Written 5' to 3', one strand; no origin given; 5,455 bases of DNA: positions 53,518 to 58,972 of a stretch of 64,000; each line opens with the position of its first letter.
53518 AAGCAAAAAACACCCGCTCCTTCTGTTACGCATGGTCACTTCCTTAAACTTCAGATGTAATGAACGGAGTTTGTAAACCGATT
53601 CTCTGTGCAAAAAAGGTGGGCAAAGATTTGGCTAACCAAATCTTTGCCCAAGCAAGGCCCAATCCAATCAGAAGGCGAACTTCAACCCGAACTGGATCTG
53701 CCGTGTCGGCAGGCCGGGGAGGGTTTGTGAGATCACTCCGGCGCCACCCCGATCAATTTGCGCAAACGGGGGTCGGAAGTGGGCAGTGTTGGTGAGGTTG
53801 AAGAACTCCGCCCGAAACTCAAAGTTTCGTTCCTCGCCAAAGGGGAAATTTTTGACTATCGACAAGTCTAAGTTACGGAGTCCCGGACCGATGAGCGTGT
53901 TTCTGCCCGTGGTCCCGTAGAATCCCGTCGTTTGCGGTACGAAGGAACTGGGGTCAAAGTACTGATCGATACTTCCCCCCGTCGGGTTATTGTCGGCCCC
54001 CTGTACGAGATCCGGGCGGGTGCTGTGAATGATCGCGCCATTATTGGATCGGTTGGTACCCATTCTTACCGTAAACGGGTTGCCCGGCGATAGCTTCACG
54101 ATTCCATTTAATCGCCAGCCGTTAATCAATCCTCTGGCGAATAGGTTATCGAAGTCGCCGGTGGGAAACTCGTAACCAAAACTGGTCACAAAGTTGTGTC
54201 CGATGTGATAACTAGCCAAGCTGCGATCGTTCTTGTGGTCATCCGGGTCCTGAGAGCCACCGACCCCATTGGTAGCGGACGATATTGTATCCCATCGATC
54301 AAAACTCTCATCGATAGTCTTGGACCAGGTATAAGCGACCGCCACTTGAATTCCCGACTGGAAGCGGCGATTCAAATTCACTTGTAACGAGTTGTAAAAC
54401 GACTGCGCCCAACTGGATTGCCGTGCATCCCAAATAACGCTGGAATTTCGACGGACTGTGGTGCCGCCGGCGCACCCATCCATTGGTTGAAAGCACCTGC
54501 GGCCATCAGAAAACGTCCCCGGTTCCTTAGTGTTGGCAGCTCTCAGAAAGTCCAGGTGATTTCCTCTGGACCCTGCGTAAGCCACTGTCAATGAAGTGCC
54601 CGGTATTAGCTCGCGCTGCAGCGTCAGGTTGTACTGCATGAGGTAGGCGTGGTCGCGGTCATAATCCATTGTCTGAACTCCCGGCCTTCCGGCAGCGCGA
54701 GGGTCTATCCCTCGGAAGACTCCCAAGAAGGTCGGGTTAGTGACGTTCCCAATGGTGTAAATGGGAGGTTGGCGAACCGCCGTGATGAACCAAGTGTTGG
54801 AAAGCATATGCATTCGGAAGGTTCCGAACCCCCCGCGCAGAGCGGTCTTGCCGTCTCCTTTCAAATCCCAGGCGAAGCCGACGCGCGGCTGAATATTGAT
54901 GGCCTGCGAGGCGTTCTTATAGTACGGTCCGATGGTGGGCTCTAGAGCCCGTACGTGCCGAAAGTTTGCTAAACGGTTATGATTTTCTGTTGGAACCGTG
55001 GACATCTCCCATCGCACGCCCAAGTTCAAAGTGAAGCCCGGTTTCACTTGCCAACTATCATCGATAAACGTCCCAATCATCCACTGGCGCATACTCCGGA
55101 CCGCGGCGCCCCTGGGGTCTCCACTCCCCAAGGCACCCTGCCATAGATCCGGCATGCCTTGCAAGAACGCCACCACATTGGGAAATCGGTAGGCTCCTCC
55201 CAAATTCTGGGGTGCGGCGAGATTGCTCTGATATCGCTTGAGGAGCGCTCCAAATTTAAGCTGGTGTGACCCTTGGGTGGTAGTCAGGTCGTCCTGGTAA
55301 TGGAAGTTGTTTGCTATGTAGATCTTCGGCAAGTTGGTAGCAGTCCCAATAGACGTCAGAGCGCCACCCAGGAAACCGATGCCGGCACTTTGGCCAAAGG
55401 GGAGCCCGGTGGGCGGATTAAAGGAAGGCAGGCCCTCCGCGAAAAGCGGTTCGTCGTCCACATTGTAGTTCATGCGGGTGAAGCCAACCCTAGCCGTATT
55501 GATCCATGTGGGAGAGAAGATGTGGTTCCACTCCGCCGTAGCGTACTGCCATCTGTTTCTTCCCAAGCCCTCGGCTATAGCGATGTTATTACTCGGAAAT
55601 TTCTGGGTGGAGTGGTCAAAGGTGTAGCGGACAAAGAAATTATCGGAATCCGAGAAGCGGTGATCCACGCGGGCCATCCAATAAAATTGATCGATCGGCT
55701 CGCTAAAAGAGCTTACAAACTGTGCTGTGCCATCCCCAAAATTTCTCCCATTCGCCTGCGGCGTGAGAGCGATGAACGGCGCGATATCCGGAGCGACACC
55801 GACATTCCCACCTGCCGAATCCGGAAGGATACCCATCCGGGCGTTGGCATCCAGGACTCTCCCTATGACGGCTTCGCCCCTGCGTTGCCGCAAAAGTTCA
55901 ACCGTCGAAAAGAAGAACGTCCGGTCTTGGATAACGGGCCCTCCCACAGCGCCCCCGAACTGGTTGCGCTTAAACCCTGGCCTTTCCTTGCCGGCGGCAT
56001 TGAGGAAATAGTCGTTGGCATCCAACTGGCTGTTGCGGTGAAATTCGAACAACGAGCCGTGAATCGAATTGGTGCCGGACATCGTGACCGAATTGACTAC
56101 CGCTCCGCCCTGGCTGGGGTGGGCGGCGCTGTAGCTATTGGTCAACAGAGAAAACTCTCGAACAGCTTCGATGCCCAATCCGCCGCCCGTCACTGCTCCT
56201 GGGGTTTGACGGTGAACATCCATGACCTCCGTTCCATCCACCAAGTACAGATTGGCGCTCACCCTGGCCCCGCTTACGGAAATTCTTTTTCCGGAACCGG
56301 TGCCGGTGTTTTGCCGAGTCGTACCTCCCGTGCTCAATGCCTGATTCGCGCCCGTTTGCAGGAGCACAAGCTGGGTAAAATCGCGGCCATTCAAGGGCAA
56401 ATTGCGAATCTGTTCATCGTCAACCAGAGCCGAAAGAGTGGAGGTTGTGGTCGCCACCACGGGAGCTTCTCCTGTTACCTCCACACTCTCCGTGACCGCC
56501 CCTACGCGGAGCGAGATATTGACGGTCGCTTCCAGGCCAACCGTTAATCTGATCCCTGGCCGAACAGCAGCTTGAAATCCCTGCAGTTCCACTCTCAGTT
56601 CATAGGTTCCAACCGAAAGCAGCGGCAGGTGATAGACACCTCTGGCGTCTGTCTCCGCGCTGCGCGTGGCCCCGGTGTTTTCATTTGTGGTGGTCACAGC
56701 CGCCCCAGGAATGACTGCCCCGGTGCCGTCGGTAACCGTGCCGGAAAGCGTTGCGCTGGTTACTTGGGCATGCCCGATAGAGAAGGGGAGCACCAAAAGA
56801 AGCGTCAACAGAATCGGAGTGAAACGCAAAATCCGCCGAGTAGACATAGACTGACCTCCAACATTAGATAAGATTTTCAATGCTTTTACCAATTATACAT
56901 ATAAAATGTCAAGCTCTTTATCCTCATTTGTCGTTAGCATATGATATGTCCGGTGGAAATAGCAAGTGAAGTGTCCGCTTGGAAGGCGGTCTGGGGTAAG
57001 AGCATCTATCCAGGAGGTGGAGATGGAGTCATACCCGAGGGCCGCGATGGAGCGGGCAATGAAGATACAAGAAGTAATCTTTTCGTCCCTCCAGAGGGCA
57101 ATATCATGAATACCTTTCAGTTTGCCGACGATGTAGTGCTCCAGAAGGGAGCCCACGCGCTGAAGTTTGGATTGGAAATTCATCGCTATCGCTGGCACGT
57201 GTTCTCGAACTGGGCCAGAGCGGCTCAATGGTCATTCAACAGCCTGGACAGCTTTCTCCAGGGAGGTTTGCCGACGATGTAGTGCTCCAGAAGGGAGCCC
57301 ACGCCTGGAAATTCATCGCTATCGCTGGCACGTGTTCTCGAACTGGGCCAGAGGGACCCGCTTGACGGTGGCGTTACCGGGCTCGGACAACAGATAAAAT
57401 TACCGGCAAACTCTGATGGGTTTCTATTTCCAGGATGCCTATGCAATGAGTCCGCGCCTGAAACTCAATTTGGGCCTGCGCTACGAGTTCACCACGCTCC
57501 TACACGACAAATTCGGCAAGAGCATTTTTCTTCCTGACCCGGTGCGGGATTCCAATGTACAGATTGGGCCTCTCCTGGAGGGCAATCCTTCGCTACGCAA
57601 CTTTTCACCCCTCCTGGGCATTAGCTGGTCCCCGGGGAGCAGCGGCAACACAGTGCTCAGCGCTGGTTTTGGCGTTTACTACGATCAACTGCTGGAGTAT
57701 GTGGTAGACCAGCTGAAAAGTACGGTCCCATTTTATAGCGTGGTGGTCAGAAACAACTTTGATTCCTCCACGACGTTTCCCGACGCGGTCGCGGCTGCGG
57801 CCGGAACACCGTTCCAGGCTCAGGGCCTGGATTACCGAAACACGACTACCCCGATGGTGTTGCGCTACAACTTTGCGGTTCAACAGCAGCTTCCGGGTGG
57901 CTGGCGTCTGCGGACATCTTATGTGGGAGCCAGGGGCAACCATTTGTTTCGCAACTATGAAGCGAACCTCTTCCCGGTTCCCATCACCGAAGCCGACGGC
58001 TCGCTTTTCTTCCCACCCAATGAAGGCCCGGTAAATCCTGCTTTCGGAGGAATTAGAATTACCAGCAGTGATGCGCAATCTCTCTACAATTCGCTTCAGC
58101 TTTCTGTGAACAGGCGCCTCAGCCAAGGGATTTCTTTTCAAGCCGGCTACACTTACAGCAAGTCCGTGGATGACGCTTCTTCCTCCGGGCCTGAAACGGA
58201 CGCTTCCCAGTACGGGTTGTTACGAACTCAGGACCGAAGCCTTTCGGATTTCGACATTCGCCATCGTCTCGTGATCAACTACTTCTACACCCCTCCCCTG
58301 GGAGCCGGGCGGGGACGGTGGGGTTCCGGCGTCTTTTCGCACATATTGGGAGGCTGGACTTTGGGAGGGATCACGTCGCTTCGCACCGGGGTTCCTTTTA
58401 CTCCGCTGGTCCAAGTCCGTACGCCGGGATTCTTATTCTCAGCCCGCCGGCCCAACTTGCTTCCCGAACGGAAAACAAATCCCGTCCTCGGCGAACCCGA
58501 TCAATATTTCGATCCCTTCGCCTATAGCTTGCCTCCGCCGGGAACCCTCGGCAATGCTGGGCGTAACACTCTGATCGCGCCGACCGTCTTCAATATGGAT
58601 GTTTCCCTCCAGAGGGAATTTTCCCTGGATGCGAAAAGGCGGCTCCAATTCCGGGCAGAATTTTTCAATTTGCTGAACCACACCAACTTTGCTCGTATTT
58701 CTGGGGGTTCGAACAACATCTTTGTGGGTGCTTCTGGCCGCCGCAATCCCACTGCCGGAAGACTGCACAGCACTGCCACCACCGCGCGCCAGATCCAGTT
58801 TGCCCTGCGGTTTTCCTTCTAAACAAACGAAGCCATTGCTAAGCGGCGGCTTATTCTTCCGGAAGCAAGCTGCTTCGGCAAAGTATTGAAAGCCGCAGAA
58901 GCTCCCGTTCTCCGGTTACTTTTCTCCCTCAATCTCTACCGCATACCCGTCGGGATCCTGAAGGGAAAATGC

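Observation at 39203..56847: TonB-dependent receptor followed by seven tandem, diversifying secreted amidohydrolase paralogues: a candidate uptake-plus-hydrolase battery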

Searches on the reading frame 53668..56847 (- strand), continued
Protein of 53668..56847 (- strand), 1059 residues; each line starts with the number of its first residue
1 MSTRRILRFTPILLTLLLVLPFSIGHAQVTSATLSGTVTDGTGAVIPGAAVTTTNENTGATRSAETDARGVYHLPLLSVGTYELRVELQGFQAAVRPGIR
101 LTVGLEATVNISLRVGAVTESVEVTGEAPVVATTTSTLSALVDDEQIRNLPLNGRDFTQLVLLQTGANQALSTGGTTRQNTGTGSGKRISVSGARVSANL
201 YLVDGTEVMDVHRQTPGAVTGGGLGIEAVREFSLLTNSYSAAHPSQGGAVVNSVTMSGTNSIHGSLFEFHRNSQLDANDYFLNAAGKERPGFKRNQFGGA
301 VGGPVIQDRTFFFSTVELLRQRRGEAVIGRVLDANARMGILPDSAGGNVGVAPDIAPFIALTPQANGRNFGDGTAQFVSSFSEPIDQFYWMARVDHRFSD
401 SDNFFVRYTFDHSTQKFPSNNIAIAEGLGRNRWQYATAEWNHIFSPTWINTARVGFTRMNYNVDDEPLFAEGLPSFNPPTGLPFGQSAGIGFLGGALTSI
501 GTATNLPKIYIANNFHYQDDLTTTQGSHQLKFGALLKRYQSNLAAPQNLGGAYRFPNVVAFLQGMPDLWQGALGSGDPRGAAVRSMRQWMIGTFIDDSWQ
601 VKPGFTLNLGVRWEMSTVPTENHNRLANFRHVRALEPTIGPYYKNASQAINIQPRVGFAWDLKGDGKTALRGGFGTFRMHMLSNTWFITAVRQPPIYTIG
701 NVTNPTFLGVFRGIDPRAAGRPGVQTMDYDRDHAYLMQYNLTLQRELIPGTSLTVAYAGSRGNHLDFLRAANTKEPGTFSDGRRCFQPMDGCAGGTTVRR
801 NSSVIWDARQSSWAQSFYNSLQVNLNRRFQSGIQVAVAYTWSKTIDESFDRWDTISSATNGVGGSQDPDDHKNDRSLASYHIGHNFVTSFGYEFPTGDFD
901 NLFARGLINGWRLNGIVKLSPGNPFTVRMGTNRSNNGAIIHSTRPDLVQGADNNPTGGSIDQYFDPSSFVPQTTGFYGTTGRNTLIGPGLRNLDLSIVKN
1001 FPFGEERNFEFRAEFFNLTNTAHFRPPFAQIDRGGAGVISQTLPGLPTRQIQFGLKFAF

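Call 69: find_encoding_contigs(protein=P0127, flank=10000, max_places=2)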
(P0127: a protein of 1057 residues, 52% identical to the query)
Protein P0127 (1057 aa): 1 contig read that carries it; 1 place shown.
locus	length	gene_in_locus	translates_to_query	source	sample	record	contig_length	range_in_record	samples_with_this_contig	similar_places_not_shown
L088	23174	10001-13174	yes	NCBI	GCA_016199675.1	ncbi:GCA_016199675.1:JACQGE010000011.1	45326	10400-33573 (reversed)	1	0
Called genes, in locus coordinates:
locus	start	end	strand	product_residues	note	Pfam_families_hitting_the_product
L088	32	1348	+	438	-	PF02627:CMD (faint)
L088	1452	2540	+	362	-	PF07883:Cupin_2 (weak)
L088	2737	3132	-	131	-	PF00034:Cytochrom_C, PF13442:Cytochrome_CBB3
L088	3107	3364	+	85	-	-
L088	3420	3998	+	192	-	PF00025:Arf (weak)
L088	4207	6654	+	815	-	PF07635:PSCyt1 (faint), PF13442:Cytochrome_CBB3 (faint), PF07626:PSD3, PF07637:PSD5, PF07631:PSD4, PF07627:PSCyt3, PF07624:PSD2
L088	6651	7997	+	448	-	PF07586:HXXSHH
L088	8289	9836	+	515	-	PF12796:Ank_2, PF13637:Ank_4 (weak), PF12796:Ank_2, PF13637:Ank_4, PF12796:Ank_2, PF13637:Ank_4, PF12796:Ank_2, PF00023:Ank, +9 more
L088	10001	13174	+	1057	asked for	PF13620:CarboxypepD_reg, PF13715:CarbopepD_reg_2 (weak), PF25183:OMP_b-brl_4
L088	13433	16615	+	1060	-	PF13620:CarboxypepD_reg, PF13715:CarbopepD_reg_2, PF07715:Plug (weak), PF25183:OMP_b-brl_4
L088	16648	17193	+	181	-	PF05163:DinB, PF12867:DinB_2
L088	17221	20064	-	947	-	PF25183:OMP_b-brl_4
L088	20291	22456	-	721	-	PF00593:TonB_dep_Rec_b-barrel (weak), PF25183:OMP_b-brl_4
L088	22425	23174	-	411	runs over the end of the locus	PF13620:CarboxypepD_reg, PF13715:CarbopepD_reg_2 (weak), PF07715:Plug, PF25183:OMP_b-brl_4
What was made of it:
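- One 52 % transporter relative has no amidohydrolase next to it (call 69).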

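Call 70: find_encoding_contigs(protein=P0126, flank=10000, max_places=1)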
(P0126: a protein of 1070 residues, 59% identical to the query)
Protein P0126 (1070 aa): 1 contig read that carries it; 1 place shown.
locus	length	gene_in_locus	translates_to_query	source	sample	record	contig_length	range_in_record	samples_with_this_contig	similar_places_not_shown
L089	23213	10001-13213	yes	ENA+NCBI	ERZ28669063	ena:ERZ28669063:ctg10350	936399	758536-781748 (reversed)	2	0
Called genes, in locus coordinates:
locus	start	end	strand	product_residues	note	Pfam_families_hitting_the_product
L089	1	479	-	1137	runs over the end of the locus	PF13620:CarboxypepD_reg, PF07715:Plug (weak), PF25183:OMP_b-brl_4, PF00593:TonB_dep_Rec_b-barrel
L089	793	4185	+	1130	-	PF13620:CarboxypepD_reg, PF13715:CarbopepD_reg_2 (weak), PF25183:OMP_b-brl_4, PF00593:TonB_dep_Rec_b-barrel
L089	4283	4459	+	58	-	-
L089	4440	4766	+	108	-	-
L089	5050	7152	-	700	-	PF13442:Cytochrome_CBB3 (weak), PF13620:CarboxypepD_reg, PF17210:SdrD_B (weak), PF24684:Vgb_lyase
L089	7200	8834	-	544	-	PF01979:Amidohydro_1, PF07969:Amidohydro_3, PF01833:TIG (weak)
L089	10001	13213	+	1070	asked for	PF13620:CarboxypepD_reg, PF13715:CarbopepD_reg_2, PF25183:OMP_b-brl_4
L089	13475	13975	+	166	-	-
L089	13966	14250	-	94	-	-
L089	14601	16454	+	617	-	PF07969:Amidohydro_3, PF01979:Amidohydro_1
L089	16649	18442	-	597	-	PF01027:Bax1-I, PF01566:Nramp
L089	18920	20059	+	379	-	PF00069:Pkinase, PF01636:APH (faint), PF07714:PK_Tyr_Ser-Thr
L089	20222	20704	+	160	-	-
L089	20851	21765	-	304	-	PF13593:SBF_like, PF01758:SBF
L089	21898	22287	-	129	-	-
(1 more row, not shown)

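Call 71: find_encoding_contigs(protein=P0134, flank=8000, max_places=1)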
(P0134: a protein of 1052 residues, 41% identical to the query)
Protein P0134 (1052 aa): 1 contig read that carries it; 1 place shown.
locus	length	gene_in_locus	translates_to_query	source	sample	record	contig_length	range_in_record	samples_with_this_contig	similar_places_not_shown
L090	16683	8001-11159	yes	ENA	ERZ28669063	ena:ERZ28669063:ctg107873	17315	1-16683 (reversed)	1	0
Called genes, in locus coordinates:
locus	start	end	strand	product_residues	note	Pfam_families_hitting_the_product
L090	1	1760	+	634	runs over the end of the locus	PF01979:Amidohydro_1 (faint), PF07969:Amidohydro_3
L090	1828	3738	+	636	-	PF07969:Amidohydro_3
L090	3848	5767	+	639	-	PF01979:Amidohydro_1 (faint), PF07969:Amidohydro_3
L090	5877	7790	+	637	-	PF01979:Amidohydro_1 (faint), PF07969:Amidohydro_3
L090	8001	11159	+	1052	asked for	PF13620:CarboxypepD_reg, PF25183:OMP_b-brl_4, PF00593:TonB_dep_Rec_b-barrel (weak)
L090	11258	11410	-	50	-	-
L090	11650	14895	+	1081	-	PF13620:CarboxypepD_reg, PF13715:CarbopepD_reg_2, PF25183:OMP_b-brl_4, PF00593:TonB_dep_Rec_b-barrel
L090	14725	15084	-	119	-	-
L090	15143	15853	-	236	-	PF00665:rve (weak), PF13683:rve_3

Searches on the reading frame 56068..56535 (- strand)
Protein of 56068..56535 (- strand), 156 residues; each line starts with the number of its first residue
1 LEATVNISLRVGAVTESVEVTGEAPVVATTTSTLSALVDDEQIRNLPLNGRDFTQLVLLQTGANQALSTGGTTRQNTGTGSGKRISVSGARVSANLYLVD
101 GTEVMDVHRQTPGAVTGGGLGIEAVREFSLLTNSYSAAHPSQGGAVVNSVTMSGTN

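Call 24: search_protein_families(library=pfam, proteins=[window:56068-56535:-], max_evalue=10)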
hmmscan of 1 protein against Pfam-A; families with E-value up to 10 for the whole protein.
window:56068-56535:- (156 aa): 1 family
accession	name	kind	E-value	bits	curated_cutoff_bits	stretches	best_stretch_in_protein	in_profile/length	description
PF07715.20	Plug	-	0.0021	19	23.9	1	38-140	12-100/107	TonB-dependent Receptor Plug Domain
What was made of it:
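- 53668..56847 (-): Oar-type TonB-dependent transporter (1059 aa): signal peptide, CarboxypepD_reg N-terminal extension (res 33-113), TonB-box-like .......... (res 120-129), plug, ~22-strand barrel. Plug is sub-threshold at E 0.002 (call 24).
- On TonB-dependent transporter, Oar subclass: Pfam Plug is below threshold (E 0.002, 19 bits against 23.9), although at the right place (call 24).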

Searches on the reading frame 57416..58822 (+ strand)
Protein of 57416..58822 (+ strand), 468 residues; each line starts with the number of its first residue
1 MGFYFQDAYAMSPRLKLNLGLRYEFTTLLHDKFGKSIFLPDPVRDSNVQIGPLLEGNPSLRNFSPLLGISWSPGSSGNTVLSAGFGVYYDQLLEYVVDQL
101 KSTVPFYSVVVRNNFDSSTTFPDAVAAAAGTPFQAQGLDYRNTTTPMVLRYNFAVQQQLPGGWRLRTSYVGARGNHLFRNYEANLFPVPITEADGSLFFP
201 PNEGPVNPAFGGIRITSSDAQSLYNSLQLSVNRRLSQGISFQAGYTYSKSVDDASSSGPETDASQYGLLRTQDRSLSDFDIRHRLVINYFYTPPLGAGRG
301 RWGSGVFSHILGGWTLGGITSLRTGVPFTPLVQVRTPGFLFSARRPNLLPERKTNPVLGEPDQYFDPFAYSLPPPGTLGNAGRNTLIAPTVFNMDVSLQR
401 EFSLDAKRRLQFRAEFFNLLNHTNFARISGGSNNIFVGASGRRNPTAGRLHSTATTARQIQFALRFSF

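Call 8: search_protein_families(library=pfam, proteins=[window:57416-58822:+])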
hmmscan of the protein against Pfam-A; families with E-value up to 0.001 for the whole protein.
window:57416-58822:+ (468 aa): 1 family
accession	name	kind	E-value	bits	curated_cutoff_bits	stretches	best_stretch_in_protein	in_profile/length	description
PF25183.1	OMP_b-brl_4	-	9.3e-104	348.9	30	1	2-461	369-838/838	Outer membrane beta barrel domain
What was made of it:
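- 57416..58822 (+): Truncated Oar-like transporter pseudogene (C-terminal barrel half only), divergent from the intact transporter gene. Pfam OMP_b-brl_4 positions 369-838 only (call 8).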
